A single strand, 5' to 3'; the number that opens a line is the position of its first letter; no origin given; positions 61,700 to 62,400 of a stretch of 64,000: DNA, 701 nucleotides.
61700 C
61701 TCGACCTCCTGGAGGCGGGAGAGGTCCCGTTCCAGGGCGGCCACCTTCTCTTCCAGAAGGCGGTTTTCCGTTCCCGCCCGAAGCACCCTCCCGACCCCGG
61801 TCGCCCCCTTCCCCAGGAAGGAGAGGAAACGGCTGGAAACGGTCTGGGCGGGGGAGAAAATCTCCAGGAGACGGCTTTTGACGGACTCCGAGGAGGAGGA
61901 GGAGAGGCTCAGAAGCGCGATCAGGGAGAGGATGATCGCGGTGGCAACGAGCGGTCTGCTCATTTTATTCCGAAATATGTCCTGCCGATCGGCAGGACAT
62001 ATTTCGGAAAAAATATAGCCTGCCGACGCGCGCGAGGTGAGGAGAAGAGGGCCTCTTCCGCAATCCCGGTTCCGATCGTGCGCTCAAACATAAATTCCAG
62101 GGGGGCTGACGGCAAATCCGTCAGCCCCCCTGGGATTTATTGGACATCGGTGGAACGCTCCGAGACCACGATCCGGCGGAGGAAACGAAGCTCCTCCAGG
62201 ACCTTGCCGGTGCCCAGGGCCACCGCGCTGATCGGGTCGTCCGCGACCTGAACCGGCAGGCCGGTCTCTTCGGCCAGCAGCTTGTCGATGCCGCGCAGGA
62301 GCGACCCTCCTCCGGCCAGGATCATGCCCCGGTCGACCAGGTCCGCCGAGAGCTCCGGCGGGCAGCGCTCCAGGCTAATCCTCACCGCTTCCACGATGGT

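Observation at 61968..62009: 42-bp perfect palindrome abutting the mreC start codon, preceded by an intrinsic terminator after mreB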

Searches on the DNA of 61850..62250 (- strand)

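Call 37: search_rna_families(source=window, start=61850, end=62250, threshold=evalue, max_evalue=10)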
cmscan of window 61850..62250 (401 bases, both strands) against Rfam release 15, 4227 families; matches with E-value up to 10: 20.
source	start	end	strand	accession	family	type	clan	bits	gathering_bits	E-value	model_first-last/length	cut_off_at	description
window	61959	62015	-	RF03217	mir-3167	Gene; miRNA;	-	34.5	86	0.00012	1-59/59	no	mir-3167 microRNA precursor family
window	61962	62016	+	RF03217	mir-3167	Gene; miRNA;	-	32.7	86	0.00033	1-59/59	no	mir-3167 microRNA precursor family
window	61949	62028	-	RF00963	mir-642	Gene; miRNA;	-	29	90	0.0039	1-83/83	no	mir-642 microRNA precursor family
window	61950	62024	+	RF00963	mir-642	Gene; miRNA;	-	26.7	90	0.014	1-83/83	no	mir-642 microRNA precursor family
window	62086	62145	-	RF00981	mir-939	Gene; miRNA;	-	20.9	84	0.34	1-82/82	no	mir-939 microRNA precursor family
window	62090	62140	-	RF03679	MIR2084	Gene; miRNA;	-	20.2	100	0.097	1-107/107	no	MIR2084 microRNA precursor family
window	61958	62020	+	RF03681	mir-1295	Gene; miRNA;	-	20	100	0.29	1-78/78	no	mir-1295 microRNA precursor family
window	61969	62008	+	RF03992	mir-6302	Gene; miRNA;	-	19.9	90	0.11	1-79/79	no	mir-6302 microRNA precursor family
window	61957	62019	-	RF03681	mir-1295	Gene; miRNA;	-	19.9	100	0.31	1-78/78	no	mir-1295 microRNA precursor family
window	61973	62004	-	RF03858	mir-1991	Gene; miRNA;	-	19.6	66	0.4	1-66/66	no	mir-1991 microRNA precursor family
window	61953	62028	-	RF04039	mir-2242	Gene; miRNA;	-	18.9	70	0.14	1-95/95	no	mir-2242 microRNA precursor family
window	61953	62024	-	RF04169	mir-2235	Gene; miRNA;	-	18.2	61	0.47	1-87/87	no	mir-2235 microRNA precursor family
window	61952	62024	-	RF03323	mir-3613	Gene; miRNA;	-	17.8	91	0.46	1-86/86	no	mir-3613 microRNA precursor family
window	61967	62010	-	RF04245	MIR169_7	Gene; miRNA;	CL00098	17.8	44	1.4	1-85/85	no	MIR169_7 microRNA precursor family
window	61856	61946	-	RF02344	ar14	Gene; sRNA;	-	16.8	58.8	0.56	1-123/123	no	Alphaproteobacterial ar14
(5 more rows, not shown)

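Call 53: build_rna_model(alignment_id=A2, structure=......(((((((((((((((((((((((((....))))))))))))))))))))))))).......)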
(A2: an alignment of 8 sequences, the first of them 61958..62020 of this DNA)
Model R1 built from alignment A2 (8 sequences, 67 columns); structure: as given.
model positions 60; base pairs 19; branch points 0; effective number of sequences 4.61; information 0.931 bits per position. Calibrated on 0.2 Mb of random sequence (short: E-values are rough).
structure used (alignment columns):
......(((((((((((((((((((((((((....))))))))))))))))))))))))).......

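Call 54: search_with_rna_model(model_id=R1, sources=[window, L084, L005, L132, L003, L139, L085, L086, L087, L088, L089, L090, L091, L092, L093, L006, L014], max_evalue=10)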
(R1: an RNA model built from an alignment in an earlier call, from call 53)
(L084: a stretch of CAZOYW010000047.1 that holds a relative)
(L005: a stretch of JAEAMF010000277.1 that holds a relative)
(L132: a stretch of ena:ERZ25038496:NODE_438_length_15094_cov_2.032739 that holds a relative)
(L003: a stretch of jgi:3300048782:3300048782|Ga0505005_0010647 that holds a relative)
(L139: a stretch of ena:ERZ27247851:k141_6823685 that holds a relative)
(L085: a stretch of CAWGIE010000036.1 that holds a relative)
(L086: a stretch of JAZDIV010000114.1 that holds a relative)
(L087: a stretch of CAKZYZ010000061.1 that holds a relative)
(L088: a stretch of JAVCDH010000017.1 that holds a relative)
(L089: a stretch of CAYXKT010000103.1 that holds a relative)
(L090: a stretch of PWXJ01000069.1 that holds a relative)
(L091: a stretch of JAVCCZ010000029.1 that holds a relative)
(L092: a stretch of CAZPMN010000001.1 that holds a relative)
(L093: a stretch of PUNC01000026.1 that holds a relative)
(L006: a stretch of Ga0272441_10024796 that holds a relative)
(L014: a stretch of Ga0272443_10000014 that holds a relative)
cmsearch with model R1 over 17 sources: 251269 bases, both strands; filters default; matches with E-value up to 10: 13.
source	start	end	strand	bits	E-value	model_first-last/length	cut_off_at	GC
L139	427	486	+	73.7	2.7e-13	1-60/60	no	0.38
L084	9951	10006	+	67.9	5e-12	1-60/60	no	0.5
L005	2951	3006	+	67.9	5e-12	1-60/60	no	0.5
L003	97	163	+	66.3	1.2e-11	1-60/60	no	0.4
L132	2951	3006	+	65.6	1.6e-11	1-60/60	no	0.5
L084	9951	10006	-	60.4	2.3e-10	1-60/60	no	0.5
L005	2951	3006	-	60.4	2.3e-10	1-60/60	no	0.5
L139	422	486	-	60.2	2.4e-10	1-60/60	no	0.4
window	61958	62020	-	57.1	1.2e-09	1-60/60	no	0.41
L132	2951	3006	-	49.5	5.3e-08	1-60/60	no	0.5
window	61958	62019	+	42.4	1.9e-06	1-60/60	no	0.4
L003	97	162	-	41.6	2.9e-06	1-60/60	no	0.39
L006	2614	2642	-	13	5.3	1-60/60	no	0.59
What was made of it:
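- On Dispersed palindromic element (REP/MITE-like): Only the mreC site was found in the window plus 16 related loci (call 54).
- No other copy is found in 251 kb searched with a covariance model (call 54).
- Tried and rejected: The covariance model found only the mreC sites (call 54).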
